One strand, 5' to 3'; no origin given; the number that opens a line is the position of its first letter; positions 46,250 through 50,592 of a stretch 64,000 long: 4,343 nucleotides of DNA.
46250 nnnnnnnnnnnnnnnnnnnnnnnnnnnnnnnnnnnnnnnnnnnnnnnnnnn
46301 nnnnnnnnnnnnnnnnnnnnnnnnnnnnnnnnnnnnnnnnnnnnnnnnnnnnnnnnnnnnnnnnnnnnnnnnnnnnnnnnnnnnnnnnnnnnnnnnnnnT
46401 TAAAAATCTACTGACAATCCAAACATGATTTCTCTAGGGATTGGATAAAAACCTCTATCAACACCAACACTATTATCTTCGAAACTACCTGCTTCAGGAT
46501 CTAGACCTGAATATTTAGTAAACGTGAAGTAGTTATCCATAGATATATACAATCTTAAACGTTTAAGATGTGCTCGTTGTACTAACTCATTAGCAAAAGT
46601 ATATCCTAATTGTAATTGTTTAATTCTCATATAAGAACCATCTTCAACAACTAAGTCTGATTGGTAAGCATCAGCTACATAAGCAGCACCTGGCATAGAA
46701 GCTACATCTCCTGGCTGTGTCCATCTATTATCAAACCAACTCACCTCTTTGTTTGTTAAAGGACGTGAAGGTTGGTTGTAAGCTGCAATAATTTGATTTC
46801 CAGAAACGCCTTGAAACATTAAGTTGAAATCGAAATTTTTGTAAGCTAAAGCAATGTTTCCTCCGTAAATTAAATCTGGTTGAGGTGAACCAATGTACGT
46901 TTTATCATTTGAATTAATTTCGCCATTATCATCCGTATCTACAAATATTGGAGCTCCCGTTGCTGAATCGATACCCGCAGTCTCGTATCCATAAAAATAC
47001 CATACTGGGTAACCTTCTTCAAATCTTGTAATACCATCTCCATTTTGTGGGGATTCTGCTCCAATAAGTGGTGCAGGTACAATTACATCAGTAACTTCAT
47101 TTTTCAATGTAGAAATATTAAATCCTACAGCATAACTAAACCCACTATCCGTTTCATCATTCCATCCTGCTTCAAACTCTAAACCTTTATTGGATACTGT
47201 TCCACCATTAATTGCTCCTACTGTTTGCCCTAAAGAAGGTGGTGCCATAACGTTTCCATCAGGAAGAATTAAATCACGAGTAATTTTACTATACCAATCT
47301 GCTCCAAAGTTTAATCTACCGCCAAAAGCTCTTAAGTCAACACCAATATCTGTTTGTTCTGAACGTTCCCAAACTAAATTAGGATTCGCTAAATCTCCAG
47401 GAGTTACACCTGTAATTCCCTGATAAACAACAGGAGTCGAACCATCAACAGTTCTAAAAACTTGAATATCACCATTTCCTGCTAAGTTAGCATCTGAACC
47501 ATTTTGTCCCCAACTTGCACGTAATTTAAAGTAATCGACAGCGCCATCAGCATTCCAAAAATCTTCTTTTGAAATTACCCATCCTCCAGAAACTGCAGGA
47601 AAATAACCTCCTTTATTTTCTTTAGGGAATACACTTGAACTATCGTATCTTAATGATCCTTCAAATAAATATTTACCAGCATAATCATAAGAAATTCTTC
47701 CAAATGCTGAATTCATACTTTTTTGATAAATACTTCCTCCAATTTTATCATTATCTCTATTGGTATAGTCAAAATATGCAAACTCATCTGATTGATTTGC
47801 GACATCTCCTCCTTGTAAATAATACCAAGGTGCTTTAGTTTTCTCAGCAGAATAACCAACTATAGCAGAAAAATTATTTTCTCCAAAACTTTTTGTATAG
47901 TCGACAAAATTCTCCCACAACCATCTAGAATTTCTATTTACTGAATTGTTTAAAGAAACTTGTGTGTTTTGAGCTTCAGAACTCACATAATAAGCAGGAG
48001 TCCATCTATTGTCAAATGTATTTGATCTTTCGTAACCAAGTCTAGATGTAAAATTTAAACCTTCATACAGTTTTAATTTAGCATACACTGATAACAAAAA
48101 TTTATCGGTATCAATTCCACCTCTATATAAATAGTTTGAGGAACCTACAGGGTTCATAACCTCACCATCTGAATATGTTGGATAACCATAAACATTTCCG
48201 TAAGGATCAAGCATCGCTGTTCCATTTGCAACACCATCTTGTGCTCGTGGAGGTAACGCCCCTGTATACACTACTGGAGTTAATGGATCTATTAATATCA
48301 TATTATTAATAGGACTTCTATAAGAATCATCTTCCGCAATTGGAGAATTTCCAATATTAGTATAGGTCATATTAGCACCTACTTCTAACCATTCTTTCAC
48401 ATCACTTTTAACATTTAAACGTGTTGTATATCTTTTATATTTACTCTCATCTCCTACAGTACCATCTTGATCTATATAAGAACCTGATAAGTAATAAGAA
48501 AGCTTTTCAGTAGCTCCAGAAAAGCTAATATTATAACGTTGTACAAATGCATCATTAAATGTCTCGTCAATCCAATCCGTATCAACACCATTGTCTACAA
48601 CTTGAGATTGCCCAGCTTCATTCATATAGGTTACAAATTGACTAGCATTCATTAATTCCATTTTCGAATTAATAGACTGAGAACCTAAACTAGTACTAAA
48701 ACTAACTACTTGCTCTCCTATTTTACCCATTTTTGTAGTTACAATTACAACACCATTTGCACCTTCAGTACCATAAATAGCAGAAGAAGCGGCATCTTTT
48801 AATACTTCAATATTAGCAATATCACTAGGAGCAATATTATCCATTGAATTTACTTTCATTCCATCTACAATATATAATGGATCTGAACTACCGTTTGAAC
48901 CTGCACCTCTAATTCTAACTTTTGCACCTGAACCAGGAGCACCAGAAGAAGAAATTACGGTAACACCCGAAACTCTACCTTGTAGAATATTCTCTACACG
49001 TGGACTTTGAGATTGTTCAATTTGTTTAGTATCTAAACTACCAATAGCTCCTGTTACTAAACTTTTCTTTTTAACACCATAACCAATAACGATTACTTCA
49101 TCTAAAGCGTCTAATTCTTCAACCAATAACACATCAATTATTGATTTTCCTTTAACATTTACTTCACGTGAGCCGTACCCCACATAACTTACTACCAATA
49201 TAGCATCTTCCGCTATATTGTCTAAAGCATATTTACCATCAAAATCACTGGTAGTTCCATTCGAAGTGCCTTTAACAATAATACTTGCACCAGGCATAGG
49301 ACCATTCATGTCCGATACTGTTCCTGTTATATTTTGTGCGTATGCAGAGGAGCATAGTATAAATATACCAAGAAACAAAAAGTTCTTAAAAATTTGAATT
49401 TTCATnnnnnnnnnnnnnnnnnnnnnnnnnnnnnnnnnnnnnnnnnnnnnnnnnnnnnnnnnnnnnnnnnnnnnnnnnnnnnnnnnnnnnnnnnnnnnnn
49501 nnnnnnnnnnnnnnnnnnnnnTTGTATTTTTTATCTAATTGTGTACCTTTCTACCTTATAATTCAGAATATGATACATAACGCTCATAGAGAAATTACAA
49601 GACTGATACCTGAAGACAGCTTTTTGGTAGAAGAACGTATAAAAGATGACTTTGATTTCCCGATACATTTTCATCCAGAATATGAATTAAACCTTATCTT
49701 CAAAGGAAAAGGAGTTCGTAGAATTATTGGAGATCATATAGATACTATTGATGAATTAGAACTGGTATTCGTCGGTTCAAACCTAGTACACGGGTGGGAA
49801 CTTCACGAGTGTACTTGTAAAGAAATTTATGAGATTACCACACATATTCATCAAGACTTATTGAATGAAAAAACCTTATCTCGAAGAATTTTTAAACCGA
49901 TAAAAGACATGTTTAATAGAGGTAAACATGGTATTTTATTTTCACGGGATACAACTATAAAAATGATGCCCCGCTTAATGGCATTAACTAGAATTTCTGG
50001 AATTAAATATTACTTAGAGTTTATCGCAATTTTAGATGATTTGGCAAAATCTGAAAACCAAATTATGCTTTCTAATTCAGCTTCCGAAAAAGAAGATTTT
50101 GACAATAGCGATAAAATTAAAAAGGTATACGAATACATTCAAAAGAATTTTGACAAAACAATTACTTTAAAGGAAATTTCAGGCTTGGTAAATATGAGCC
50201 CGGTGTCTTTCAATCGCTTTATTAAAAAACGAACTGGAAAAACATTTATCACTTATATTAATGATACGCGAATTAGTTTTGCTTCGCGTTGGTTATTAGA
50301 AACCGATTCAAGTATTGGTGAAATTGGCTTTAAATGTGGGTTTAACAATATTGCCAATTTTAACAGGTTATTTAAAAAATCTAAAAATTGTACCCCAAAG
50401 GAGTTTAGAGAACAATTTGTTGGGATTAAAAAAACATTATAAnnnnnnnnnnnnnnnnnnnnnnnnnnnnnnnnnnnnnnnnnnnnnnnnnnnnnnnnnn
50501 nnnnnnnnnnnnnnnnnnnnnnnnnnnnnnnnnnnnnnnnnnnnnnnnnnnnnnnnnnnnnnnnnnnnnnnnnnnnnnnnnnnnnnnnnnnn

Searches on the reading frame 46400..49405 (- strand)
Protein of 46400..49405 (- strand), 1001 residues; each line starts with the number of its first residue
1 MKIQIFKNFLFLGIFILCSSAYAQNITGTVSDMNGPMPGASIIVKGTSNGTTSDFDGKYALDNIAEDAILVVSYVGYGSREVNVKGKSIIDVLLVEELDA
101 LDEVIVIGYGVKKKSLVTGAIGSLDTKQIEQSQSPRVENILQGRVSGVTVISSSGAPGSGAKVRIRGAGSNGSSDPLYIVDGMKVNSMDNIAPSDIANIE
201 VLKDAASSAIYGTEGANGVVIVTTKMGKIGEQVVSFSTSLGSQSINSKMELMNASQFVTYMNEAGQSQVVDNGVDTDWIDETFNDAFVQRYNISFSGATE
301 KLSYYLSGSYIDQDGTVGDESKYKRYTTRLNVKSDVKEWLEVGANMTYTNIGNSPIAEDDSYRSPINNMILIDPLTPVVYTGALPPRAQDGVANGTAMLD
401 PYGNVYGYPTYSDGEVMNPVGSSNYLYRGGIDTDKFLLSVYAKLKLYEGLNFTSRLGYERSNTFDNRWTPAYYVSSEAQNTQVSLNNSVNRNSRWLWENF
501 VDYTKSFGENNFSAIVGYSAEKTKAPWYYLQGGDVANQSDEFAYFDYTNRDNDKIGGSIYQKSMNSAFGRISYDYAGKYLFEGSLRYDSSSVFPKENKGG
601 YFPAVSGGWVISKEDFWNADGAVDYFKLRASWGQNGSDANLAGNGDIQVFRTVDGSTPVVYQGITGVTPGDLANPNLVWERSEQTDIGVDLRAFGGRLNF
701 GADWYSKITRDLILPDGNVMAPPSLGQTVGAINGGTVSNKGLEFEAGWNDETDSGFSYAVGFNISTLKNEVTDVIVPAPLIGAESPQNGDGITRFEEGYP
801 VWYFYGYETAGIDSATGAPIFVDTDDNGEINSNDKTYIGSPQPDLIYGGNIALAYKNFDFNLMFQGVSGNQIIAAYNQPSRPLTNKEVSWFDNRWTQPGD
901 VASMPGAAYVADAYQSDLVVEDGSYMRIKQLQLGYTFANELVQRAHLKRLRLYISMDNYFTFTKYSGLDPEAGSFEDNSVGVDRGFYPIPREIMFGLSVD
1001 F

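Call 4: search_protein_families(library=pfam, proteins=[window:46400-49405:-])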
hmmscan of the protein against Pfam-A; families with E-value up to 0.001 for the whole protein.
window:46400-49405:- (1001 aa): 4 families
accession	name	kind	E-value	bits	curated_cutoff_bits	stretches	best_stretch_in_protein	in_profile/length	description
PF07715.20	Plug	-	6.5e-18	65.6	23.9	1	116-219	4-107/107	TonB-dependent Receptor Plug Domain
PF13715.12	CarbopepD_reg_2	-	6.6e-17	61.8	32.2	1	26-106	1-88/88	CarboxypepD_reg-like domain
PF00593.30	TonB_dep_Rec_b-barrel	-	3.2e-14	54.1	27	1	402-958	15-435/436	TonB dependent receptor-like, beta-barrel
PF13620.12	CarboxypepD_reg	-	4.7e-11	43.3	32.3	1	26-84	2-67/82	Carboxypeptidase regulatory-like domain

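Call 5: search_protein_families(library=ncbifam, proteins=[window:46400-49405:-])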
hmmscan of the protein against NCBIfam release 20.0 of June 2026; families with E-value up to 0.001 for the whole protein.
window:46400-49405:- (1001 aa): 2 families
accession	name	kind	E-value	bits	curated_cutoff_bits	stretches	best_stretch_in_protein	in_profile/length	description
TIGR04056.1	OMP_RagA_SusC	subfamily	4.3e-234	780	368.25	1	25-1001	2-981/981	SusC/RagA family TonB-linked outer membrane protein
TIGR04057.1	SusC_RagA_signa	signature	9.7e-16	57.3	46.2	1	195-225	1-31/31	SusC/RagA subfamily TonB-dependent outer membrane receptor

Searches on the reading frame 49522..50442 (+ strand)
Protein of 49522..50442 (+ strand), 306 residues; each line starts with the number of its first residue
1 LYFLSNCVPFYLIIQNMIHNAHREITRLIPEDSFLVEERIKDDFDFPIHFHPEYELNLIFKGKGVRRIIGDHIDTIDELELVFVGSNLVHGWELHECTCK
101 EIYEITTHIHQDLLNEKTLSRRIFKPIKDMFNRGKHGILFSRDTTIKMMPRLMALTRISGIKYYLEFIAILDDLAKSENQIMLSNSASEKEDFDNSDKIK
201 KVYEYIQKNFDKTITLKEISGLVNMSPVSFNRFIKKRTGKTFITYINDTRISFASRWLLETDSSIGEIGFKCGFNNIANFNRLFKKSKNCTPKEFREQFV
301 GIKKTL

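Call 4: search_protein_families(library=pfam, proteins=[window:49522-50442:+])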
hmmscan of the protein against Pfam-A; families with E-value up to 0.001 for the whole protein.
window:49522-50442:+ (306 aa): 2 families
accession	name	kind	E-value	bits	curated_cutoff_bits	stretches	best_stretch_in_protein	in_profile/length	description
PF12833.13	HTH_18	-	4e-20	72.3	33.6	1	223-298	5-80/80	Helix-turn-helix domain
PF00165.29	HTH_AraC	-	9.9e-13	48.3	26.6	1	261-296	7-41/42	Bacterial regulatory helix-turn-helix proteins, AraC family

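Call 5: search_protein_families(library=ncbifam, proteins=[window:49522-50442:+])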
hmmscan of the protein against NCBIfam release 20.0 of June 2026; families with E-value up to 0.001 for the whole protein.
window:49522-50442:+ (306 aa): 31 families (the best 25 are shown)
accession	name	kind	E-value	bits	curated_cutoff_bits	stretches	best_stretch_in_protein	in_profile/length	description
NF047455.1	TF_Staph_AryK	equivalog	7.6e-23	80.7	850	1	187-300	147-260/759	transcriptional regulator AryK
NF047788.1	TransRegPocR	equivalog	1.2e-20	74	500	1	160-299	159-291/296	transcriptional regulator PocR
NF010028.0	PRK13503.1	equivalog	2.4e-19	69.8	288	1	182-300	156-274/278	HTH-type transcriptional activator RhaS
NF007860.0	PRK10572.1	equivalog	4.1e-16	58.7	208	1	187-299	175-285/292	arabinose operon transcriptional regulator AraC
TIGR04094.1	adjacent_YSIRK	equivalog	2.6e-15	56.3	200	1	194-296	282-383/383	YSIRK-targeted surface antigen transcriptional regulator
NF006902.0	PRK09393.1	equivalog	4.3e-13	49.2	425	1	194-300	217-323/327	transcriptional regulator FtrA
NF049932.1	TranspRegBtr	equivalog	8.9e-12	44.3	900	1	186-295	153-262/531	bacillibactin transport transcriptional regulator Btr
NF007243.0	PRK09685.1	equivalog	9.3e-12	45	199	1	191-299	192-302/303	transcriptional regulator FeaR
NF012144.2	ramA_TF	equivalog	1.1e-11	45.1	180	1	198-298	6-106/108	RamA family antibiotic efflux transcriptional regulator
NF049968.1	QhpR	equivalog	2.4e-10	40.1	250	1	194-296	182-284/284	AraC-like transcriptional regulator QhpR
NF010026.0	PRK13501.1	equivalog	5.2e-10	39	363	1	197-301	176-280/290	HTH-type transcriptional activator RhaR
TIGR02297.1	HpaA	equivalog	5.8e-10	38.9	274.65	1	200-298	189-287/287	4-hydroxyphenylacetate catabolism regulatory protein HpaA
NF007693.0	PRK10371.1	equivalog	1.7e-09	37.4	253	1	175-297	172-298/309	transcriptional regulator MelR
NF033869.1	viru_reg_Rsp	equivalog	2.6e-09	36.1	400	1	199-302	149-252/701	AraC family transcriptional regulator Rsp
NF007584.0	PRK10219.1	equivalog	3.7e-09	36.9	174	1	197-298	5-106/107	superoxide response transcriptional regulator SoxS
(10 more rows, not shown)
